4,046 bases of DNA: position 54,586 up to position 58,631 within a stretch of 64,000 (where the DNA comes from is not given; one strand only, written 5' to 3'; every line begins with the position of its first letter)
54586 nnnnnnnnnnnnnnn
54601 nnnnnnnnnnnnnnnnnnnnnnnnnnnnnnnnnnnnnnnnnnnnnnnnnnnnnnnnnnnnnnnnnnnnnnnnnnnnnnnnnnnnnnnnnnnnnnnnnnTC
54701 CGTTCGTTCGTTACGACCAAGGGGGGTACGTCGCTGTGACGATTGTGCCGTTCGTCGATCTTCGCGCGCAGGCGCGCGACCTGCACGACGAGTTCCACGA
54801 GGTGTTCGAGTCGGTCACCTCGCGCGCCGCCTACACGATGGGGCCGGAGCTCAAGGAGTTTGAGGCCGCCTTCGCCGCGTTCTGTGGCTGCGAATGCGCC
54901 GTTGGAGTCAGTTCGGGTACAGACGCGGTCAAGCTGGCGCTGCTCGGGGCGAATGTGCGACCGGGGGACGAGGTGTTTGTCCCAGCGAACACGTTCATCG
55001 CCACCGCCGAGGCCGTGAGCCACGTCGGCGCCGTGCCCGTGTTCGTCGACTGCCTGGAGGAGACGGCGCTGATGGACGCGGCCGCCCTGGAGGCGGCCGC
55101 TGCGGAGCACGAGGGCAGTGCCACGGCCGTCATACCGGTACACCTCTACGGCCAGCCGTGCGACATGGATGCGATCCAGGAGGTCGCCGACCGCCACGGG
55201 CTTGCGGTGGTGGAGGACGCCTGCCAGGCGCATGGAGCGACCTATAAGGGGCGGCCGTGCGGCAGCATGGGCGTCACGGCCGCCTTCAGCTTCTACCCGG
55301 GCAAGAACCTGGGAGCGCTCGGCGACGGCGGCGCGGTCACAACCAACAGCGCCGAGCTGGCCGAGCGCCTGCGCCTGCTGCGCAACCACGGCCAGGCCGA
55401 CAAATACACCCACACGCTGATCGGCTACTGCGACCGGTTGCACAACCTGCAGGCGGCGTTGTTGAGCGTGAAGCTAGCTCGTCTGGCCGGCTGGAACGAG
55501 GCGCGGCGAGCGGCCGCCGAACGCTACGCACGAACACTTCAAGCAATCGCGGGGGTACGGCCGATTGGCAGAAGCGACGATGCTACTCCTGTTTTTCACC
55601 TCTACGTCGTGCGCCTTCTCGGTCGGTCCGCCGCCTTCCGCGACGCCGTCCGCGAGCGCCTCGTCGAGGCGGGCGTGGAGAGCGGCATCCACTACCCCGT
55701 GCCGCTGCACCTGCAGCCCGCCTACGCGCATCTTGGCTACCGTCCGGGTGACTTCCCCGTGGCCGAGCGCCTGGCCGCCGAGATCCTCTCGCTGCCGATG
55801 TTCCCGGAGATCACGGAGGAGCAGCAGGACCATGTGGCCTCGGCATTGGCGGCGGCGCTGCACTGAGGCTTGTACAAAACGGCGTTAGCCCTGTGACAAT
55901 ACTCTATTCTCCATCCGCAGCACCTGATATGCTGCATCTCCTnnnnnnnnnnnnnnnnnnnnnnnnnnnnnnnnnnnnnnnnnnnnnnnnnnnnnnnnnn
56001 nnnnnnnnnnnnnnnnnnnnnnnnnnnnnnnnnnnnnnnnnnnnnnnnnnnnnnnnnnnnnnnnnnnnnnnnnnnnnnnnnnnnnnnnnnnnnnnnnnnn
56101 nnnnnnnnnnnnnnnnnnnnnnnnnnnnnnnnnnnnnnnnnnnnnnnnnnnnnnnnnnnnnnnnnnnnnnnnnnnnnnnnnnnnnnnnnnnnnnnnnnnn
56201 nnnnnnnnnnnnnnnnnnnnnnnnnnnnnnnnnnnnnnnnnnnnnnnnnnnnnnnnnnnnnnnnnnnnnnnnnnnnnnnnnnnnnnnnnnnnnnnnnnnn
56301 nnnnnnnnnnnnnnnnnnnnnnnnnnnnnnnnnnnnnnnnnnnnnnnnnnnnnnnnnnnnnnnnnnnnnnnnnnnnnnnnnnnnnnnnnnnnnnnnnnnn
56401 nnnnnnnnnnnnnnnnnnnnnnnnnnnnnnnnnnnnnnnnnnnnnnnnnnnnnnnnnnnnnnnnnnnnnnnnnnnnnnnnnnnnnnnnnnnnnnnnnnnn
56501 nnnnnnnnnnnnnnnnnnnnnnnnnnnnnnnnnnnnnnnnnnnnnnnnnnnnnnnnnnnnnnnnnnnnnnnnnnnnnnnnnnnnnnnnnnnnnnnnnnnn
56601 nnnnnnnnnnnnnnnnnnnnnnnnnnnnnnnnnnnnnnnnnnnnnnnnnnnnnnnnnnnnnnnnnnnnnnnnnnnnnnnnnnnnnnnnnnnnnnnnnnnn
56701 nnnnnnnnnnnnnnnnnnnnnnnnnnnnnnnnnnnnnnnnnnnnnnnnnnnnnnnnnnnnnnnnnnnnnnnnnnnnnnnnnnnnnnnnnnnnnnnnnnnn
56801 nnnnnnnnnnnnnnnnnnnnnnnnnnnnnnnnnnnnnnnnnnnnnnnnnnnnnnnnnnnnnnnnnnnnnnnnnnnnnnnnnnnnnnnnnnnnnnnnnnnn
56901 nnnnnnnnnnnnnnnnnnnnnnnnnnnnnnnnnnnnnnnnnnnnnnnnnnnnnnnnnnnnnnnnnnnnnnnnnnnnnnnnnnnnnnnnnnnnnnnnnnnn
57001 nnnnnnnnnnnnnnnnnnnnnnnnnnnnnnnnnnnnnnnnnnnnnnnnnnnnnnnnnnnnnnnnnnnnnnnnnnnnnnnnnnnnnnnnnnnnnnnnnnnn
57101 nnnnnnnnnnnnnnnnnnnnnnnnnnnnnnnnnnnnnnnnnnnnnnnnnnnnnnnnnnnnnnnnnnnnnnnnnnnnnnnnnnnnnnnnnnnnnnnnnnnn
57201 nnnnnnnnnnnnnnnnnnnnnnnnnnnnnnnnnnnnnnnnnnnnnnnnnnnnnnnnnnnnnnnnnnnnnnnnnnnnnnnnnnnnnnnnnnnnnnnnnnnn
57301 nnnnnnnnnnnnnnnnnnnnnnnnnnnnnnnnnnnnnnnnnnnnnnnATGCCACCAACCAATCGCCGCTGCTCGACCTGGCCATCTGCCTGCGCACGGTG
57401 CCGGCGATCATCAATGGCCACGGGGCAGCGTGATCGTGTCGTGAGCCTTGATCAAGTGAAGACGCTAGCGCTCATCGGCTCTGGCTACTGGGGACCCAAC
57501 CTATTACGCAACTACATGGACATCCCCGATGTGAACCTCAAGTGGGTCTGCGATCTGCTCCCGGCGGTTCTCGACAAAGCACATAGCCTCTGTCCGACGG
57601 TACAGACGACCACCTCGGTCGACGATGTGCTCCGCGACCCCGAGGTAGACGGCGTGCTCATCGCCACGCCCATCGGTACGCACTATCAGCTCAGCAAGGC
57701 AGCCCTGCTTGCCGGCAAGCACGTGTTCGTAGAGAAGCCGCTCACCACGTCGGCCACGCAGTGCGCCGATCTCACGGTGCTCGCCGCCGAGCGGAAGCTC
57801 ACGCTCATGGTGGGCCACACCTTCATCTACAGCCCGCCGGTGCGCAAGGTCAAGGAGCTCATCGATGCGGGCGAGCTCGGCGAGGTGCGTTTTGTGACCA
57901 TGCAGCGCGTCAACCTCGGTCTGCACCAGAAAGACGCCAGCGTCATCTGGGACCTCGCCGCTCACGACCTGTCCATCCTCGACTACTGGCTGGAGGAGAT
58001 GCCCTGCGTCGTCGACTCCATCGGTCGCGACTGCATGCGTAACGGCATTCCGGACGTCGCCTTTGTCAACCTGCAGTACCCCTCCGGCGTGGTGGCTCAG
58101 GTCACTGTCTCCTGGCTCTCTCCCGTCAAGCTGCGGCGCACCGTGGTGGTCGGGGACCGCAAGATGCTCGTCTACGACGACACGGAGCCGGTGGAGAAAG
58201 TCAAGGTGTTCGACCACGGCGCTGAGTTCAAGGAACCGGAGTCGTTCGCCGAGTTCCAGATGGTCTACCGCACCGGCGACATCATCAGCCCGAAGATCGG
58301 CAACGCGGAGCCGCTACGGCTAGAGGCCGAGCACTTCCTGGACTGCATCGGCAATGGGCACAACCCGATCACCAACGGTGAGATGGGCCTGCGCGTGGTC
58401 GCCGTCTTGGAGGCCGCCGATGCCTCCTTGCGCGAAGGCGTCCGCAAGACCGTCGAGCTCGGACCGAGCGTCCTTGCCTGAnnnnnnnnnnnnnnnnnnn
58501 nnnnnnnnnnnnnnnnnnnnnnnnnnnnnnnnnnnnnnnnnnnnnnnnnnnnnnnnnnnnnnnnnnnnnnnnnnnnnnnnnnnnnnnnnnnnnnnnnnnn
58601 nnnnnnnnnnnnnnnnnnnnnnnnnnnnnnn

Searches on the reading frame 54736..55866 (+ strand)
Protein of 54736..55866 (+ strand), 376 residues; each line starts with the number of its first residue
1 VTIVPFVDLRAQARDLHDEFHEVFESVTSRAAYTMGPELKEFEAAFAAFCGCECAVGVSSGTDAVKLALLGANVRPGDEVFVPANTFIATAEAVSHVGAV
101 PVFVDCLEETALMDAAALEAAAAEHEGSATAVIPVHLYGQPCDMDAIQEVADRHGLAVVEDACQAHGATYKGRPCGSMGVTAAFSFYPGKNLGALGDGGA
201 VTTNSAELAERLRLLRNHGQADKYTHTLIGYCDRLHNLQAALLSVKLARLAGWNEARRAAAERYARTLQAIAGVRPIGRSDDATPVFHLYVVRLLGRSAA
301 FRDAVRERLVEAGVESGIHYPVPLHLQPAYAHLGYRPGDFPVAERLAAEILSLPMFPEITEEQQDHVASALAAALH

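Call 77: search_protein_families(library=pfam, proteins=[window:54736-55866:+], max_evalue=0.001)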
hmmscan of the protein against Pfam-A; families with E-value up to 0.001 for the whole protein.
window:54736-55866:+ (376 aa): 3 families
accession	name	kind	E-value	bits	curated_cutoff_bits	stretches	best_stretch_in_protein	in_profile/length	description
PF01041.23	DegT_DnrJ_EryC1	-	3.7e-116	388.7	19.8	1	17-371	4-359/360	DegT/DnrJ/EryC1/StrS aminotransferase family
PF01212.27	Beta_elim_lyase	-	1.2e-09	38.4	27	1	32-168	27-175/288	Beta-eliminating lyase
PF00155.27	Aminotran_1_2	-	2.5e-09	37.2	19.7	1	26-219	31-248/361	Aminotransferase class I and II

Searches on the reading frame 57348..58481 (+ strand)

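Call 77: search_protein_families(library=pfam, proteins=[window:57348-58481:+], max_evalue=0.001)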
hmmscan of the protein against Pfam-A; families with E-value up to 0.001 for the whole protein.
window:57348-58481:+ (377 aa): 3 families
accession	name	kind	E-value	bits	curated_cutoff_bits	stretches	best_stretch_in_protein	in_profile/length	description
PF01408.29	GFO_IDH_MocA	-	3e-22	80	24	1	40-157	3-120/120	Oxidoreductase family, NAD-binding Rossmann fold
PF22725.1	GFO_IDH_MocA_C3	-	1.2e-15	58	27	1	165-274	1-123/124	GFO/IDH/MocA C-terminal domain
PF02894.22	GFO_IDH_MocA_C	-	9.9e-15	55.4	22.9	1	169-369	1-216/218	Oxidoreductase family, C-terminal alpha/beta domain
